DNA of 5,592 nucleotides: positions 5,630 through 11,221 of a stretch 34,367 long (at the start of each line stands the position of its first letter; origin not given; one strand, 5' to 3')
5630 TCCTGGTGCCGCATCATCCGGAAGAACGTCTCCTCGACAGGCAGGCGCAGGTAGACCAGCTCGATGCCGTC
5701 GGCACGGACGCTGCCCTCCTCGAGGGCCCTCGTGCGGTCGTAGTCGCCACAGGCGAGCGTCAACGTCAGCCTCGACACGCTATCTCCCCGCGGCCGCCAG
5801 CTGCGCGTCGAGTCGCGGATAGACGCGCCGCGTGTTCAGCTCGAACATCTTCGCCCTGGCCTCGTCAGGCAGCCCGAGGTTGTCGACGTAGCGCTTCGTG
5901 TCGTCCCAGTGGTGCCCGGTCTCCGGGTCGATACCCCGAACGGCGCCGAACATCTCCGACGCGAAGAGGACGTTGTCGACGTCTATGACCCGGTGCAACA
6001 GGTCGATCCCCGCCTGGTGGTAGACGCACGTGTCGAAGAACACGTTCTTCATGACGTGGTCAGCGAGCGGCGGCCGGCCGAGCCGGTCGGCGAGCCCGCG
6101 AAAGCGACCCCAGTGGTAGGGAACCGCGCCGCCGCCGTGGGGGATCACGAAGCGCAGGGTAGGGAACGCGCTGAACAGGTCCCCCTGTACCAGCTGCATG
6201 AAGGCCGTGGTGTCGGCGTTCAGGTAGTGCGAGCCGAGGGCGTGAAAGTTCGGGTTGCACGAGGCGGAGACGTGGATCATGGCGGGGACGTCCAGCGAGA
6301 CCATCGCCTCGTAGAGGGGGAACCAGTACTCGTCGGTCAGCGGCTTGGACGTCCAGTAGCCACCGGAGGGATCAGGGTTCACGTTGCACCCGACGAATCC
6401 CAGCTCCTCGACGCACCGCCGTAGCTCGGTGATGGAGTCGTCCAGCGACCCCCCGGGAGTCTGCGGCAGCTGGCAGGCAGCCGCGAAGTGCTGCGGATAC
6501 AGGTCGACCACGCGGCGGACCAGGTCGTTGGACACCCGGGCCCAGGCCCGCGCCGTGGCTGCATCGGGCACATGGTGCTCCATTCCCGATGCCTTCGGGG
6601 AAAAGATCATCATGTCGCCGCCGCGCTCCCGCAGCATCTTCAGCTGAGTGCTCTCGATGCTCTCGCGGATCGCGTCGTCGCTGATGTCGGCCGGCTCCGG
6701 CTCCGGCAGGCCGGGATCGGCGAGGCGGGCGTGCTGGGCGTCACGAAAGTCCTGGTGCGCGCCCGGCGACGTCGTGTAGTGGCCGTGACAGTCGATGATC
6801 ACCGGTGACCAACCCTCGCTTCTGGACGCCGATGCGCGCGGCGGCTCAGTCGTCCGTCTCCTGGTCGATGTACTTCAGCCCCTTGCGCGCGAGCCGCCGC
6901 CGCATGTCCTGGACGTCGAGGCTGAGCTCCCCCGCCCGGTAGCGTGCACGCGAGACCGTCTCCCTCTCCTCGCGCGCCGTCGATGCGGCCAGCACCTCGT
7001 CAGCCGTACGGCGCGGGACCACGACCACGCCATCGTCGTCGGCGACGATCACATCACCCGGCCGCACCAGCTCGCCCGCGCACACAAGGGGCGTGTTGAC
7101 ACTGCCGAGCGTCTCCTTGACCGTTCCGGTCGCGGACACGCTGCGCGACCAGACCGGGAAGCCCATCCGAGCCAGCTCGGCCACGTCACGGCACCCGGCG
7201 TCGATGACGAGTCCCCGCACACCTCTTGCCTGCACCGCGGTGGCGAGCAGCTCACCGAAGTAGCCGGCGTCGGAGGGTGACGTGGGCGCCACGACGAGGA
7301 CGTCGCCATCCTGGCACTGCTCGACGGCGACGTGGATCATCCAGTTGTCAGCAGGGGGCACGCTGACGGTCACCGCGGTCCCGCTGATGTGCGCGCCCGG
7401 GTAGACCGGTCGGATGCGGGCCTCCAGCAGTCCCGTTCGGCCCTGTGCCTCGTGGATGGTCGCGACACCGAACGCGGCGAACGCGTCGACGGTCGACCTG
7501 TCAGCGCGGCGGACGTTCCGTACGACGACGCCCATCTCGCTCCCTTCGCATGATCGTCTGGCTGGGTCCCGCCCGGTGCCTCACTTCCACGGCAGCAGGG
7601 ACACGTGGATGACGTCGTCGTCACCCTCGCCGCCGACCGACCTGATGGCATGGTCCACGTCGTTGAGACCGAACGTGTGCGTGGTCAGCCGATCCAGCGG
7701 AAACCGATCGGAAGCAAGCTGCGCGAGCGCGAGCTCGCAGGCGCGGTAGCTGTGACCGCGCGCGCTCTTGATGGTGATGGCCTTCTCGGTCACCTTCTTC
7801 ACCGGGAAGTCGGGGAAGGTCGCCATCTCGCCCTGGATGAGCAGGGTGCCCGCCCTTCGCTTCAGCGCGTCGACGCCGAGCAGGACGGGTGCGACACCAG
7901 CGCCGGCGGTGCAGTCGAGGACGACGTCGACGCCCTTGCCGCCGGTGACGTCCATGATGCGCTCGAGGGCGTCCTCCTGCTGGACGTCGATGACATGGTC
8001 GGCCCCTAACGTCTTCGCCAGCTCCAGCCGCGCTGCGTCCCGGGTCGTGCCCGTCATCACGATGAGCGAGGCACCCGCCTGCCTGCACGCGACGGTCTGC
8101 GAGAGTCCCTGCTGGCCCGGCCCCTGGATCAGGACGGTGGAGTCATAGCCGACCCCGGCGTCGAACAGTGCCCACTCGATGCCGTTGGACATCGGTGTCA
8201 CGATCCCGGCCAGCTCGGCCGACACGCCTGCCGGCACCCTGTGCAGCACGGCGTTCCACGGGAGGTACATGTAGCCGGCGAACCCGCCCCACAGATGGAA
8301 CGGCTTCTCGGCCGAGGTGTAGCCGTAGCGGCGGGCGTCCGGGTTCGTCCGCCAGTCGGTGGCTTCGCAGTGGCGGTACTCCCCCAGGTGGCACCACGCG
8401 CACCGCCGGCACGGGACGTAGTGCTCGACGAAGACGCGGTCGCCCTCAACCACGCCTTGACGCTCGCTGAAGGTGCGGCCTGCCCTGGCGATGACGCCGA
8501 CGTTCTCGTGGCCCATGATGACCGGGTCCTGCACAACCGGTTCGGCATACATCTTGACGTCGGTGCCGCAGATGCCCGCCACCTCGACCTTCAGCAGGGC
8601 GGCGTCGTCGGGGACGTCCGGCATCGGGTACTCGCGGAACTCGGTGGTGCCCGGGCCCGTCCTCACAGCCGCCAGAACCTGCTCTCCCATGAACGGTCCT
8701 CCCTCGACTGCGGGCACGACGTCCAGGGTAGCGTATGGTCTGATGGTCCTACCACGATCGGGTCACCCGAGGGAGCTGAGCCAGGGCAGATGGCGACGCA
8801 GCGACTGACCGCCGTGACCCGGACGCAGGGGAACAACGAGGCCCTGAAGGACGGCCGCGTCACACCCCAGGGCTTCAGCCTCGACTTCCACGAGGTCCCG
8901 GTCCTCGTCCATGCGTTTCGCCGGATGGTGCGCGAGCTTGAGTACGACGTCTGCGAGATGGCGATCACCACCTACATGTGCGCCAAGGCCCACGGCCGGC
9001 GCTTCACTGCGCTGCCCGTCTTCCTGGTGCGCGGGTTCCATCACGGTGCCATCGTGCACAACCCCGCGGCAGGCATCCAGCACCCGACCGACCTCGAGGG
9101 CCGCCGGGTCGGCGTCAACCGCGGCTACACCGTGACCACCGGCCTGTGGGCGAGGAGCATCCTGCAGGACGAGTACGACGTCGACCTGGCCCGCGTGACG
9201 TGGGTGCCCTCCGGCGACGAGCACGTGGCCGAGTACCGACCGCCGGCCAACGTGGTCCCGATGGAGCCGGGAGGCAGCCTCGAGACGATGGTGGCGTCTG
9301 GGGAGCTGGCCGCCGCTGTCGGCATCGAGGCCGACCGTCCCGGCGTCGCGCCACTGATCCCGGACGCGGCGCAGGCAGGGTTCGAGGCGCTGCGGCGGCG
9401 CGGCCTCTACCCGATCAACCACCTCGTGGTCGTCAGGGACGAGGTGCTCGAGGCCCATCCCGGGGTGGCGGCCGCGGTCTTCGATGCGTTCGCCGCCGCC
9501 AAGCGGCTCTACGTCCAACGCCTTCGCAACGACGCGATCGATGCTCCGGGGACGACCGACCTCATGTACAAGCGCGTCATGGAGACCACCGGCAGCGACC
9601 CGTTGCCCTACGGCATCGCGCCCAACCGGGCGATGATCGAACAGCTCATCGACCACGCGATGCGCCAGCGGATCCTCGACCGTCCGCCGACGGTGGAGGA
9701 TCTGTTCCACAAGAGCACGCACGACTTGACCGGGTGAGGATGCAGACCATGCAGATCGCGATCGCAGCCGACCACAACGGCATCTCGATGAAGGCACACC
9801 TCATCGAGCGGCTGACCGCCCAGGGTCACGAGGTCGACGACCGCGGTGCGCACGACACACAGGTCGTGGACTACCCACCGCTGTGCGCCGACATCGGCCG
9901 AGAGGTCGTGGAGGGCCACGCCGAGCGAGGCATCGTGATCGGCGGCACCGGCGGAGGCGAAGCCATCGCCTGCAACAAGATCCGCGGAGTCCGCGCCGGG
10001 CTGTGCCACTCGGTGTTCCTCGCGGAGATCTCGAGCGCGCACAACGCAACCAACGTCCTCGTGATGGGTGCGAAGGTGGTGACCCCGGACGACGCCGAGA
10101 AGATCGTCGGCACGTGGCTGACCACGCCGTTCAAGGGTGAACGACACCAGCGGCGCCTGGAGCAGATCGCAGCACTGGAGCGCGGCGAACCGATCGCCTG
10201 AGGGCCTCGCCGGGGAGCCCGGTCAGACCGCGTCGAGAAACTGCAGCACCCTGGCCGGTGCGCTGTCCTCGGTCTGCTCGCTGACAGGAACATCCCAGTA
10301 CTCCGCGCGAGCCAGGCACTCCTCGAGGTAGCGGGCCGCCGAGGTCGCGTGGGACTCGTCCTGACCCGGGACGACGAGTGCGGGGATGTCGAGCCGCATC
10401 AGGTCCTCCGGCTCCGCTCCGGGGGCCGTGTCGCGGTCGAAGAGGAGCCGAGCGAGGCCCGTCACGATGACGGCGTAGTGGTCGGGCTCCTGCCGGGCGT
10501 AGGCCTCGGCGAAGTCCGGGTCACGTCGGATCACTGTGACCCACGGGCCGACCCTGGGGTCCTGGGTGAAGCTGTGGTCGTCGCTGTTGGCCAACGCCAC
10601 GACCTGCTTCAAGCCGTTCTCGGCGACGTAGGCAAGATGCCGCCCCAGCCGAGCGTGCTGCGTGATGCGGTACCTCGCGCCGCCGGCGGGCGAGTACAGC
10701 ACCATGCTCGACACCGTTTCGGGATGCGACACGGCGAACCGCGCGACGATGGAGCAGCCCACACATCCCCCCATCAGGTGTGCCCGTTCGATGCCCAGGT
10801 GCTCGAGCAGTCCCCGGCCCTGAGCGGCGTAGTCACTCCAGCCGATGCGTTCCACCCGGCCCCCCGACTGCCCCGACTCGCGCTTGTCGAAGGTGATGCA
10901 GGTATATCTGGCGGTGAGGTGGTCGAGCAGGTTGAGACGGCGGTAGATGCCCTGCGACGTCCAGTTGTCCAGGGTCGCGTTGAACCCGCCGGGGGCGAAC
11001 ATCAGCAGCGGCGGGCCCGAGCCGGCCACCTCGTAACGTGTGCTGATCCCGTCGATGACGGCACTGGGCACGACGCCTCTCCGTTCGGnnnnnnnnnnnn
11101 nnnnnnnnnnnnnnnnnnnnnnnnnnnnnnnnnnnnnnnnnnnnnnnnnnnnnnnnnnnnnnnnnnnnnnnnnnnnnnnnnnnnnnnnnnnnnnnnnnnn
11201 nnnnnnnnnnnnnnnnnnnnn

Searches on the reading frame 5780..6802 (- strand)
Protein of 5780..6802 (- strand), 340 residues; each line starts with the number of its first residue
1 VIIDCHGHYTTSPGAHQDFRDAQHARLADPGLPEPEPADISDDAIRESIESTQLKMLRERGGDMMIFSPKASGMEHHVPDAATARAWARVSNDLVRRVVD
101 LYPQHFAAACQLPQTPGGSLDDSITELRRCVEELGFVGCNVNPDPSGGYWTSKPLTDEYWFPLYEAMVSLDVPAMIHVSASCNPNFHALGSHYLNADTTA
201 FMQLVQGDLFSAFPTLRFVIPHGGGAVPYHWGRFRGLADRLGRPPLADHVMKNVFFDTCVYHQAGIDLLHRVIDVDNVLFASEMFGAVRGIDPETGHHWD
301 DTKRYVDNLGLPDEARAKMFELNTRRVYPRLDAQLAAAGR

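Call 20: search_protein_families(library=pfam, proteins=[window:5780-6802:-], max_evalue=0.001)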
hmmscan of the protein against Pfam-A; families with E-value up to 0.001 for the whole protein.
window:5780-6802:- (340 aa): 1 family
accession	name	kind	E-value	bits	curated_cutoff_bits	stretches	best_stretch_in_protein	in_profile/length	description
PF04909.20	Amidohydro_2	-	2.3e-53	182.2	26.4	1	3-329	1-288/289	Amidohydrolase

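Call 21: search_protein_families(library=ncbifam, proteins=[window:5780-6802:-], max_evalue=0.00001)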
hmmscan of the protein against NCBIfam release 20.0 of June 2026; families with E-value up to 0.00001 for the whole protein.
window:5780-6802:- (340 aa): 0 families

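Call 77: search_solved_structures(query=window:5780-6802:-, max_evalue=0.00001)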
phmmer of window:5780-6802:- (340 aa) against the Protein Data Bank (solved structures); distinct sequences matched with E-value up to 0.00001: 24.
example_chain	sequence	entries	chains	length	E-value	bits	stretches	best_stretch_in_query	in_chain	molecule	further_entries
6dxq_A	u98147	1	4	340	5e-149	499.2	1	1-339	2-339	4-oxalomesaconate hydratase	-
6dwv_B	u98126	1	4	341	5e-149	499.2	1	1-339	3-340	4-oxalomesaconate hydratase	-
6dxs_A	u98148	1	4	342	1.3e-148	497.8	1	1-339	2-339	4-oxalomesaconate hydratase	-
2gwg_A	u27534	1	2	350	1.2e-140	471.7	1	1-340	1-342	4-oxalomesaconate hydratase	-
5vn5_A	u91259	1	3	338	9.7e-49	169.4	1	1-328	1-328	2,2',3-trihydroxy-3'-methoxy-5,5'-dicarboxybiphenyl meta-cleavage compound hydrolase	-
6e6i_A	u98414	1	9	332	1.2e-48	169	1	1-328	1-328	2,2',3-trihydroxy-3'-methoxy-5,5'-dicarboxybiphenyl meta-cleavage compound hydrolase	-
3s4t_A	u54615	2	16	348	4.5e-14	55.3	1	49-234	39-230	Amidohydrolase 2 | Gamma-resorcylate decarboxylase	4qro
2dvt_A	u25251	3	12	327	1.4e-12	50.4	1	48-234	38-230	Thermophilic reversible gamma-resorcylate decarboxylase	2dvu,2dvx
4ign_A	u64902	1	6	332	1.6e-11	46.9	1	87-283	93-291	2-amino-3-carboxymuconate-6-semialdehyde decarboxylase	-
4igm_A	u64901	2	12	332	1.6e-11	46.9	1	87-283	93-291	2-amino-3-carboxymuconate-6-semialdehyde decarboxylase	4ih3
4ofc_A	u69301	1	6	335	1.6e-11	46.9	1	87-283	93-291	2-amino-3-carboxymuconate-6-semialdehyde decarboxylase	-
2wm1_A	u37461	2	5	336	1.7e-11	46.9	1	87-283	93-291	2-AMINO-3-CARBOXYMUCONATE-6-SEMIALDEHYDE DECARBOXYLASE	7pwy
3ij6_A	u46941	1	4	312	4.4e-10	42.2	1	79-288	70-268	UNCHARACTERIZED METAL-DEPENDENT HYDROLASE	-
4inf_A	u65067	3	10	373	7.5e-10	41.4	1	62-233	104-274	METAL-DEPENDENT HYDROLASE | 5-Carboxyvanillate Decarboxylase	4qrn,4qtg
4qs5_A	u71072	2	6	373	8e-10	41.4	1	62-233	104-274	Ligw2 Decarboxylase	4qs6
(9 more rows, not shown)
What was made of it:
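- Closest known: Isophthalate and phthalate catabolic clusters. Same: LigJ (E 5e-149, call 77);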

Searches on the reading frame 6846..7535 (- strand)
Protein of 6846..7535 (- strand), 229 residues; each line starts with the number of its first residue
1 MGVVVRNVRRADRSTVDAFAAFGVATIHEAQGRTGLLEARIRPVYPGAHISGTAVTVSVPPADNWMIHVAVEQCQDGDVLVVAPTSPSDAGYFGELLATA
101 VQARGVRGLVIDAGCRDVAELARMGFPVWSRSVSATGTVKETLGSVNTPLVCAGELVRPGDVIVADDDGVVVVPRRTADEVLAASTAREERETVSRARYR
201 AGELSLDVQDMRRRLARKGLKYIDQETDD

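Call 20: search_protein_families(library=pfam, proteins=[window:6846-7535:-], max_evalue=0.001)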
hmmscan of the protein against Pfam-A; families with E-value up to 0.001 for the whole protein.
window:6846-7535:- (229 aa): 1 family
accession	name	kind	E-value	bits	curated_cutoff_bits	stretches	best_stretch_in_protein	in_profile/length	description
PF03737.21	RraA-like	-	1.4e-45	155.6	24.5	1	25-172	2-152/152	Aldolase/RraA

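Call 21: search_protein_families(library=ncbifam, proteins=[window:6846-7535:-], max_evalue=0.00001)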
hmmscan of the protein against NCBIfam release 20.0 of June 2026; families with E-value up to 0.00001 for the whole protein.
window:6846-7535:- (229 aa): 9 families
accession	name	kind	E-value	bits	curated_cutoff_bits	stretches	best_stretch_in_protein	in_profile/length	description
NF006731.0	PRK09262.1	equivalog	9.8e-109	362.2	179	1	1-224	6-229/229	4-carboxy-4-hydroxy-2-oxoadipate aldolase/oxaloacetate decarboxylase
TIGR02798.1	ligK_PcmE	equivalog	6.2e-103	343.2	304.5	1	2-223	1-222/222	4-carboxy-4-hydroxy-2-oxoadipate aldolase/oxaloacetate decarboxylase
NF004850.0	PRK06201.1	subfamily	1.9e-50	171.4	231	1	5-205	9-209/222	hypothetical protein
NF006093.0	PRK08245.1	subfamily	3.2e-37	128.2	208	1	12-203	7-215/240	hypothetical protein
NF005442.0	PRK07028.1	equivalog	5e-34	117.6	593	1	9-200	223-412/430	bifunctional hexulose-6-phosphate synthase/ribonuclease regulator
NF009399.0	PRK12764.1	equivalog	6.6e-23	81.5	444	1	70-202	340-473/501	fumarylacetoacetate hydrolase family protein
NF006875.0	PRK09372.1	equivalog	3.8e-16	59.2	136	1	49-176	31-157/161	ribonuclease E activity regulator RraA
NF009134.0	PRK12487.1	equivalog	3.6e-15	56.1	196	1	50-173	32-154/161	putative 4-hydroxy-4-methyl-2-oxoglutarate aldolase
TIGR01935.1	NOT-MenG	subfamily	1.1e-14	54.5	123.8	1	48-172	26-149/150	RraA family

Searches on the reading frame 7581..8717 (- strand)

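Call 20: search_protein_families(library=pfam, proteins=[window:7581-8717:-], max_evalue=0.001)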
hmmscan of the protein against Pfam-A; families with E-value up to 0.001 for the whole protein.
window:7581-8717:- (378 aa): 3 families
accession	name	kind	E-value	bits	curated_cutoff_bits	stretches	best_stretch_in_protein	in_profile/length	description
PF08240.17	ADH_N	-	2.1e-20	73.3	23.5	1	37-159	2-101/104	Alcohol dehydrogenase GroES-like domain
PF00107.32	ADH_zinc_N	-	5.2e-17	62.5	31.8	1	210-331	9-124/129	Zinc-binding dehydrogenase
PF13602.12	ADH_zinc_N_2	-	1.4e-06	29.8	27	1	237-298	1-57/134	Zinc-binding dehydrogenase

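Call 21: search_protein_families(library=ncbifam, proteins=[window:7581-8717:-], max_evalue=0.00001)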
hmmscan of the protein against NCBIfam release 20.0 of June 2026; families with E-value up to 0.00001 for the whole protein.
window:7581-8717:- (378 aa): 19 families
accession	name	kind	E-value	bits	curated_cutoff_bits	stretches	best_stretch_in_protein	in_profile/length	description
NF003808.0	PRK05396.1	equivalog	2.5e-39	135.1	380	1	25-360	13-327/341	L-threonine 3-dehydrogenase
TIGR00692.1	tdh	equivalog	7.7e-39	133.6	458.35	1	26-358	12-325/340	L-threonine 3-dehydrogenase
NF041097.1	keto_inos_dh_IolM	equivalog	5.6e-35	120.7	450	1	24-363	39-379/389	scyllo-inosose 3-dehydrogenase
TIGR03366.1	HpnZ_proposed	hypoth_equivalog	2.1e-31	109.3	328.1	1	39-354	7-315/315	putative phosphonate catabolism associated alcohol dehydrogenase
TIGR03451.1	mycoS_dep_FDH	equivalog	1.8e-25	89.5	512.9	1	27-360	16-345/358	S-(hydroxymethyl)mycothiol dehydrogenase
NF007489.0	PRK10083.1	equivalog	2.4e-24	86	376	1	23-359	10-321/339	Zn-dependent oxidoreductase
NF007375.0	PRK09880.1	equivalog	7.2e-24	84.2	469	1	36-362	26-331/344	L-idonate 5-dehydrogenase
TIGR03989.1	Rxyl_3153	subfamily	7.3e-21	74.8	440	1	29-357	18-354/370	NDMA-dependent alcohol dehydrogenase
NF010344.0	PRK13771.1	subfamily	3.8e-19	68.8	349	1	25-270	13-233/334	putative alcohol dehydrogenase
TIGR02819.1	fdhA_non_GSH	equivalog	2.6e-17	62.5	636.95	1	40-270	39-265/397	formaldehyde dehydrogenase, glutathione-independent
NF007642.0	PRK10309.1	equivalog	1.3e-16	60.8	550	1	22-288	9-253/347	galactitol-1-phosphate 5-dehydrogenase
TIGR02818.1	adh_III_F_hyde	equivalog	1.7e-16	60.2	543.95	1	40-359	29-354/368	S-(hydroxymethyl)glutathione dehydrogenase/class III alcohol dehydrogenase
NF041172.1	AcrlCoa_red_Thmprot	equivalog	1.1e-15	57.5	500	1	25-269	13-233/334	acryloyl-CoA reductase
TIGR02824.1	quinone_pig3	subfamily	1.8e-15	56.8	296.8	1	144-277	92-223/325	putative NAD(P)H quinone oxidoreductase, PIG3 family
NF006940.0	PRK09422.1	equivalog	2.2e-12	46.6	344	1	20-268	7-237/338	alcohol dehydrogenase AdhP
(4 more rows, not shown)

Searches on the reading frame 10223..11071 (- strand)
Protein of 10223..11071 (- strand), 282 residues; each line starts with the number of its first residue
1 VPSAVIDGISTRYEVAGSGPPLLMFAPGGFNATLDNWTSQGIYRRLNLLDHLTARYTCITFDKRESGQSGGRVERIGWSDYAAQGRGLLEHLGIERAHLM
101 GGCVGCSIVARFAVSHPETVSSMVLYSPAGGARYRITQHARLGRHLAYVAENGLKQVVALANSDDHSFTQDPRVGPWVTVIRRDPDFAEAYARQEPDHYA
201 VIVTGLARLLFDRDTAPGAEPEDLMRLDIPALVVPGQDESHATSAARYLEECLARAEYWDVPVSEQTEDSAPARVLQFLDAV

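Call 20: search_protein_families(library=pfam, proteins=[window:10223-11071:-], max_evalue=0.001)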
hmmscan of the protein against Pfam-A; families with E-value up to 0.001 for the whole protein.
window:10223-11071:- (282 aa): 4 families
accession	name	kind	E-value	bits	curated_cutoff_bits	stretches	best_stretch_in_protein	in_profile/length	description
PF00561.26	Abhydrolase_1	-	1.8e-12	47.9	25.8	1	22-128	2-102/245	alpha/beta hydrolase fold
PF12697.13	Abhydrolase_6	-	1.7e-07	32.5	26.3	1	25-250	3-188/217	Alpha/beta hydrolase family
PF03096.20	Ndr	-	1.9e-05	24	23.3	1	87-132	91-136/283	Ndr family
PF12146.15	Hydrolase_4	-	2.4e-05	24.2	27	1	56-174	32-154/239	Serine aminopeptidase, S33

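Call 30: search_protein_families(library=ncbifam, proteins=[window:10223-11071:-], max_evalue=0.001)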
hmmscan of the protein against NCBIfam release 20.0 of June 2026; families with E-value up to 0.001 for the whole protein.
window:10223-11071:- (282 aa): 16 families
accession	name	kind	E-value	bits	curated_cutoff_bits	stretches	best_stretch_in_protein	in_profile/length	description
NF045632.1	hydroxlase_HsaD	equivalog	6.3e-12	45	400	1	20-131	35-140/290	4,5:9,10-diseco-3-hydroxy-5,9,17-trioxoandrosta-1(10),2-diene-4-oate hydrolase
NF051488.1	bifunc_PcaDC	exception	2.1e-11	43.6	390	1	49-279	32-246/375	bifunctional 3-oxoadipate enol-lactonase/4-carboxymuconolactone decarboxylase PcaDC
TIGR02427.1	protocat_pcaD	equivalog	6.7e-11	42.1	255.85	1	48-262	32-228/251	3-oxoadipate enol-lactonase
NF011457.0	PRK14875.1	equivalog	1.8e-10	40.3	307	1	6-130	117-233/372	acetoin dehydrogenase dihydrolipoyllysine-residue acetyltransferase subunit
TIGR03343.1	biphenyl_bphD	equivalog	1.6e-08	34.1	462.15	1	12-186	23-196/282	2-hydroxy-6-oxo-6-phenylhexa-2,4-dienoate hydrolase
NF050089.1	i_nPHAscl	equivalog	2.4e-08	33.4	300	1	48-143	37-132/288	intracellular short-chain-length polyhydroxyalkanoate depolymerase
TIGR03611.1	RutD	equivalog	3.3e-08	33.2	238.5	1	49-125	33-110/258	pyrimidine utilization protein D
NF058673.1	LipAdnlyCyLipJMY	equivalog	1.6e-06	27.1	800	1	10-262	19-260/449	bifunctional lipase/adenylate cyclase LipJ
NF051487.1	bifunc_PcaCD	exception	8.4e-06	25.1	430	1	49-247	192-374/413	bifunctional 4-carboxymuconolactone decarboxylase/3-oxoadipate enol-lactonase PcaCD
NF053684.1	esterase_mleBCA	exception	0.0001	21.6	570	1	58-126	54-125/281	BCA family alpha/beta fold macrolide esterase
NF007954.0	PRK10673.1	equivalog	0.00017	20.9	399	1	51-156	38-141/255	esterase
TIGR01392.2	MetX_acetyl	equivalog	0.00019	20.6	500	0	70-127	102-160/351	homoserine O-acetyltransferase MetX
NF052614.1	AB_fold_OlsI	equivalog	0.00022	20.8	385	1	97-130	91-124/272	ornithine lipid biosynthesis O-acyltransferase OlsI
NF053683.1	esterase_mleBRB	exception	0.00042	20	585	1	58-127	54-126/280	BRB family alpha/beta fold macrolide esterase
NF052610.1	macro_16_ester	equivalog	0.00061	19.2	420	1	58-127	54-126/281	alpha/beta fold macrolide esterase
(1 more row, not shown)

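Call 73: search_protein_families(library=padloc, proteins=[window:10223-11071:-], max_evalue=0.01)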
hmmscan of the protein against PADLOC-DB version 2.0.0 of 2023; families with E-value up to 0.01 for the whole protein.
window:10223-11071:- (282 aa): 0 families
